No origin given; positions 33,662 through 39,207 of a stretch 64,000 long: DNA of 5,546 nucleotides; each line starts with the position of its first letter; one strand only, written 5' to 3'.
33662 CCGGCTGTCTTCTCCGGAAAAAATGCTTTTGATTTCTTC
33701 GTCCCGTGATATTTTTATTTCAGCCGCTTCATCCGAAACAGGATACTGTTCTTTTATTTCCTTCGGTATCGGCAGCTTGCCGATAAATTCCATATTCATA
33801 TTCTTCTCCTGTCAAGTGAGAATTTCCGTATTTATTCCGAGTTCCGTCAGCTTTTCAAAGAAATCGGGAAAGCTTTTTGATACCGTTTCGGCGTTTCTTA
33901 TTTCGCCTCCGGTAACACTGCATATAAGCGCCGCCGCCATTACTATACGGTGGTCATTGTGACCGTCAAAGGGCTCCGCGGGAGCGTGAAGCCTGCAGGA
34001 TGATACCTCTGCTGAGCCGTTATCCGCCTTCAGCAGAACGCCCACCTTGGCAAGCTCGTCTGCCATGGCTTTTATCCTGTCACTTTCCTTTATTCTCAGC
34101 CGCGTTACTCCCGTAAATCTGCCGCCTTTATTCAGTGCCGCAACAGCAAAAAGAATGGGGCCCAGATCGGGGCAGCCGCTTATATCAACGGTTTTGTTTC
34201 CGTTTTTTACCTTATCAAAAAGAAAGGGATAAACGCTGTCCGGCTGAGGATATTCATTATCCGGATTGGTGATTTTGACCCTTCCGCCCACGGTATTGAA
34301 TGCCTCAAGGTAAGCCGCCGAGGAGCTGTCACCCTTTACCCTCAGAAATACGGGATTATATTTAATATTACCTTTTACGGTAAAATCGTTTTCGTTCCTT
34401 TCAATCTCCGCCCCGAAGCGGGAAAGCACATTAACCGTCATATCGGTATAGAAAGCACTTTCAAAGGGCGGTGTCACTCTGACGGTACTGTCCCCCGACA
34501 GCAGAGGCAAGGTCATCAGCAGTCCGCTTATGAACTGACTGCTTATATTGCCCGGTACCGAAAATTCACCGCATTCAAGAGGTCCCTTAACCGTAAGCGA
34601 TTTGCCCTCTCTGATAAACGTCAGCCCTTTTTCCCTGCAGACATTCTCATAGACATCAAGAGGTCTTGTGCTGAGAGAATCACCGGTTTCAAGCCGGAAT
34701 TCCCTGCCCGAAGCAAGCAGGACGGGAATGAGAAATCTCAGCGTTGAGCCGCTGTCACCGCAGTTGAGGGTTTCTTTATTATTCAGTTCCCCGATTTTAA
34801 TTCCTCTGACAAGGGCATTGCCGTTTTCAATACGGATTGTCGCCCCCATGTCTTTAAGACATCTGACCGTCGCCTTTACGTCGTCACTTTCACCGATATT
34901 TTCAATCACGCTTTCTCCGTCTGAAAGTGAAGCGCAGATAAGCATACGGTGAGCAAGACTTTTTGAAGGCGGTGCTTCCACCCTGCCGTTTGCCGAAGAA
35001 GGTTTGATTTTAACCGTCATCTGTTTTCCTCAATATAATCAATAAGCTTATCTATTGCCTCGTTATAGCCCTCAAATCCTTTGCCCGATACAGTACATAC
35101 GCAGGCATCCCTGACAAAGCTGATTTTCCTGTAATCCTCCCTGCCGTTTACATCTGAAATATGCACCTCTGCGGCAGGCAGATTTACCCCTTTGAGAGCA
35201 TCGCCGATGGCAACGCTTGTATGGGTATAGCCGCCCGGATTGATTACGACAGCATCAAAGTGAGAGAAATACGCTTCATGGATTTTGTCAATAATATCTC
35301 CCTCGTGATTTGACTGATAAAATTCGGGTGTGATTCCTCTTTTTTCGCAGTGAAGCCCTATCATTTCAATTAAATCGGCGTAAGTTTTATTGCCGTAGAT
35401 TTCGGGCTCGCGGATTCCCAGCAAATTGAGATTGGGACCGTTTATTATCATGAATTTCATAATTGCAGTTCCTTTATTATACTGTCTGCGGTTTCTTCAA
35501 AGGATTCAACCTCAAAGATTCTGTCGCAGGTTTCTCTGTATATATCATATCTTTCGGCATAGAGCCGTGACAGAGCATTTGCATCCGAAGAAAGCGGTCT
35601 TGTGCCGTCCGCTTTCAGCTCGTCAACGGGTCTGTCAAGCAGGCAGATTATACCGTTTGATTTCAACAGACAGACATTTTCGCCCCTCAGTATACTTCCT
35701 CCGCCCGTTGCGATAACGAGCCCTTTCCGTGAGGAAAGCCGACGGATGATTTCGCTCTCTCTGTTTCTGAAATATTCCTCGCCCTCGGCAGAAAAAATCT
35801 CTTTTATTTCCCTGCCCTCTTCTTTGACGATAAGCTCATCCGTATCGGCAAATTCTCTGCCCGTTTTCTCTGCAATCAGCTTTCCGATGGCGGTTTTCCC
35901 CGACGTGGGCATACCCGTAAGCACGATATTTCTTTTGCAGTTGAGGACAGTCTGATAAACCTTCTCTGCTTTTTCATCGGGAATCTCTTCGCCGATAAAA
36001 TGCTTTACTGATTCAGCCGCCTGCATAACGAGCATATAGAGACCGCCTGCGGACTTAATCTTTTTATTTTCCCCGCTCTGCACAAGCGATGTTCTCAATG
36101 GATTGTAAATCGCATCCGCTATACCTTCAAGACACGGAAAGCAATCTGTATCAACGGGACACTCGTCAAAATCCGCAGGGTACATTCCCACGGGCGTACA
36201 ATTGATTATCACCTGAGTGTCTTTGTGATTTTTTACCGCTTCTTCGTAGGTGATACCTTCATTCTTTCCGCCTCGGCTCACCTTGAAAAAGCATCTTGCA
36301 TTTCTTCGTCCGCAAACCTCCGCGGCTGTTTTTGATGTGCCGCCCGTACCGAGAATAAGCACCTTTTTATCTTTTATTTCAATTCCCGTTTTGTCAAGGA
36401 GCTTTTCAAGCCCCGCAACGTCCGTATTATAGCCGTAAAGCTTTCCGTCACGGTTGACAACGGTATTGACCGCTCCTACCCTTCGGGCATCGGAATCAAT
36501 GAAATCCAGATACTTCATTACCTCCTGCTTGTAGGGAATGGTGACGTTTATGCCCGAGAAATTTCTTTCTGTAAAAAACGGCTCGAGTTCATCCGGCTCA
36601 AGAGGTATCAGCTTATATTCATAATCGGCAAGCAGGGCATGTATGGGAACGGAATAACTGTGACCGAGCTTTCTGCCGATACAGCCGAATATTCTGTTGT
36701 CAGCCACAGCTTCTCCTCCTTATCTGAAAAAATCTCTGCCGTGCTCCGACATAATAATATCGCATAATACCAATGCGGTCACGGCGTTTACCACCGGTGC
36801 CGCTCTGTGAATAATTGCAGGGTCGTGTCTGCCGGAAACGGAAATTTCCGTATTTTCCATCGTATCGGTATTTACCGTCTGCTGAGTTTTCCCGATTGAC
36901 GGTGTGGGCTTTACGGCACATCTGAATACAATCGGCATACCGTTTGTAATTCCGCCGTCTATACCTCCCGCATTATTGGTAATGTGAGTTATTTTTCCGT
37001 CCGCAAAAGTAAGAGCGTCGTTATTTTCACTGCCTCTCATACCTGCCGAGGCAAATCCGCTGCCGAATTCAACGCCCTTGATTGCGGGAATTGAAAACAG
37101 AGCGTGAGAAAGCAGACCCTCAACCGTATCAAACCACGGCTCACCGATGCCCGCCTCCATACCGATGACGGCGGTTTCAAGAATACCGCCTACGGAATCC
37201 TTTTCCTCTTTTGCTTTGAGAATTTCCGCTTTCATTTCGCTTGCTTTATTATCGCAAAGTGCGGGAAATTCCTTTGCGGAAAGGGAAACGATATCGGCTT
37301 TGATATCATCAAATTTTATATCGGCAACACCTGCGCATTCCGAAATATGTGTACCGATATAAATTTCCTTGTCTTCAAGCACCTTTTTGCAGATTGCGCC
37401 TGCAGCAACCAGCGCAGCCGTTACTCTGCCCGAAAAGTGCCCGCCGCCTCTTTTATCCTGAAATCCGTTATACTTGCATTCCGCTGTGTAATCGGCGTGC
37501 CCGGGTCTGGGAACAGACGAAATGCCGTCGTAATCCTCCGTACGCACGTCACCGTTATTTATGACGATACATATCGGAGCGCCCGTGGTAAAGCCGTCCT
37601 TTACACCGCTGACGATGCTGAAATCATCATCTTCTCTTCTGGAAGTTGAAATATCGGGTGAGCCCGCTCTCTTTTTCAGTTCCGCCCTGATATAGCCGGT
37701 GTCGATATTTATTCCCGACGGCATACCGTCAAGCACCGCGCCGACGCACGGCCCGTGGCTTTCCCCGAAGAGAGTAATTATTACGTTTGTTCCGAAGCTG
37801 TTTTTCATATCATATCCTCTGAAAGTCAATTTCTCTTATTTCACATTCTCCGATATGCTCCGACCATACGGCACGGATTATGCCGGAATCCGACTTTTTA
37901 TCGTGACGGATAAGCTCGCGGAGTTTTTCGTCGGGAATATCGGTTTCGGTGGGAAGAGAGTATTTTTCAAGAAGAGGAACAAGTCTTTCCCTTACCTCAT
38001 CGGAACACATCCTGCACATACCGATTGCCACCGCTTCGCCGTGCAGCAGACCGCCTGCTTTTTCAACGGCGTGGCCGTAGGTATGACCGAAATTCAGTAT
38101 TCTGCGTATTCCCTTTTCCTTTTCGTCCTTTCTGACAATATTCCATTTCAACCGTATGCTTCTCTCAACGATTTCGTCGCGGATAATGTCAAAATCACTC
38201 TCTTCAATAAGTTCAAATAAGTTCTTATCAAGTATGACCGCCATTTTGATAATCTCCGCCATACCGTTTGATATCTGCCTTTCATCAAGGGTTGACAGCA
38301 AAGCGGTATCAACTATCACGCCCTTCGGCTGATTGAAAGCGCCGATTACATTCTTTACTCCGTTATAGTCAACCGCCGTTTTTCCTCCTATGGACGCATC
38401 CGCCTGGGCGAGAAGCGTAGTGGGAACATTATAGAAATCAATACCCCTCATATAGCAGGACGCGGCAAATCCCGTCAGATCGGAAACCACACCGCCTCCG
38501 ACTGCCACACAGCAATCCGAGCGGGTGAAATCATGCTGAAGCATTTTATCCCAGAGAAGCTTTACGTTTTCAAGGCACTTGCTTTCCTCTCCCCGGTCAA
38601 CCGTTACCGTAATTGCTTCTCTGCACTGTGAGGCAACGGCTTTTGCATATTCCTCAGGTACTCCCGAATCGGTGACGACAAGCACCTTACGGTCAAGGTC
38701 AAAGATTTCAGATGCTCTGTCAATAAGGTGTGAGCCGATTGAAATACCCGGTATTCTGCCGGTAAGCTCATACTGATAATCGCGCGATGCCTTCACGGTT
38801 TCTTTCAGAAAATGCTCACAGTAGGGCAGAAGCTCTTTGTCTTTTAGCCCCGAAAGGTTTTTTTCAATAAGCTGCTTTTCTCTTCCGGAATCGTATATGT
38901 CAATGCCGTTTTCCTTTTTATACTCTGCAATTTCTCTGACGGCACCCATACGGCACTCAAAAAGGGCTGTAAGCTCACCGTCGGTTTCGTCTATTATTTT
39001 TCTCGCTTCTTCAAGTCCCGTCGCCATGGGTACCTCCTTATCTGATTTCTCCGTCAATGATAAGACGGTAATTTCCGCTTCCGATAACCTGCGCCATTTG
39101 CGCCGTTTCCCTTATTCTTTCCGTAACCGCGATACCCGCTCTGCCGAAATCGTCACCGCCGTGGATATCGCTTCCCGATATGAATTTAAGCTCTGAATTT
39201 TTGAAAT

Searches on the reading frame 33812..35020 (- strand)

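Call 86: search_protein_families(library=pfam, proteins=[window:33812-35020:-], max_evalue=0.00001)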
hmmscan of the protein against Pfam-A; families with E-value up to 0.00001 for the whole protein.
window:33812-35020:- (402 aa): 1 family
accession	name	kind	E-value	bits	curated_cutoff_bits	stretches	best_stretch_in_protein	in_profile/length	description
PF00275.25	EPSP_synthase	-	9.6e-67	225.9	22.8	2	7-255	4-260/417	EPSP synthase (3-phosphoshikimate 1-carboxyvinyltransferase)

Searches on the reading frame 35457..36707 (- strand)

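Call 86: search_protein_families(library=pfam, proteins=[window:35457-36707:-], max_evalue=0.00001)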
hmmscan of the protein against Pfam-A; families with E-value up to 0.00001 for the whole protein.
window:35457-36707:- (416 aa): 2 families
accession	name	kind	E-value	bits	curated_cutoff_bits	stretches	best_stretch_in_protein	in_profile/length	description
PF01202.28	SKI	-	2.6e-37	128.8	22.1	1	268-414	2-158/159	Shikimate kinase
PF08501.16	Shikimate_dh_N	-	1.3e-15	57.8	27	1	10-83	2-83/83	Shikimate dehydrogenase substrate binding domain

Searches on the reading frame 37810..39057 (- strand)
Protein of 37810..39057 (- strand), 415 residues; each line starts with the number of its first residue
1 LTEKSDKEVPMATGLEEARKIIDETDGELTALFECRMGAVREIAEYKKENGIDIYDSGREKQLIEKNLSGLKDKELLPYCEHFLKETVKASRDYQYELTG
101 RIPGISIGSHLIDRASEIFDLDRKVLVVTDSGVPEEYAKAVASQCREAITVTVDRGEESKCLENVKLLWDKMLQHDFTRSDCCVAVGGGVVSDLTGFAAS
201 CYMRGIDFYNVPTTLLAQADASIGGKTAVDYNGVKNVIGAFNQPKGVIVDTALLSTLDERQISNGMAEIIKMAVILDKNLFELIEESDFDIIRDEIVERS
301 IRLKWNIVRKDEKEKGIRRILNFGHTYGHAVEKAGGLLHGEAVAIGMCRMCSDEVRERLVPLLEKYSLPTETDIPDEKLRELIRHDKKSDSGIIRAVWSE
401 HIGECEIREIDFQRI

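Call 86: search_protein_families(library=pfam, proteins=[window:37810-39057:-], max_evalue=0.00001)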
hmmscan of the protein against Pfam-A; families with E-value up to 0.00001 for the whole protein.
window:37810-39057:- (415 aa): 5 families
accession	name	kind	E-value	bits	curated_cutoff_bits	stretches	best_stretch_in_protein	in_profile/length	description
PF01761.26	DHQ_synthase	-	6.7e-45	151.9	24.2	1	151-263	2-114/115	3-dehydroquinate synthase N-terminal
PF24621.2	DHQS_C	-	2.3e-33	115.6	27.6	1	265-389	1-144/144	3-dehydroquinate synthase C-terminal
PF01817.26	CM_2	-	2.1e-16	60.3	27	1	19-96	2-80/80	Chorismate mutase type II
PF13685.12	Fe-ADH_2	-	1.3e-12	48.4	28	1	123-254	20-145/149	Iron-containing alcohol dehydrogenase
PF00465.25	Fe-ADH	-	2.2e-06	27.8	31.3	1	107-217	6-133/168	Iron-containing alcohol dehydrogenase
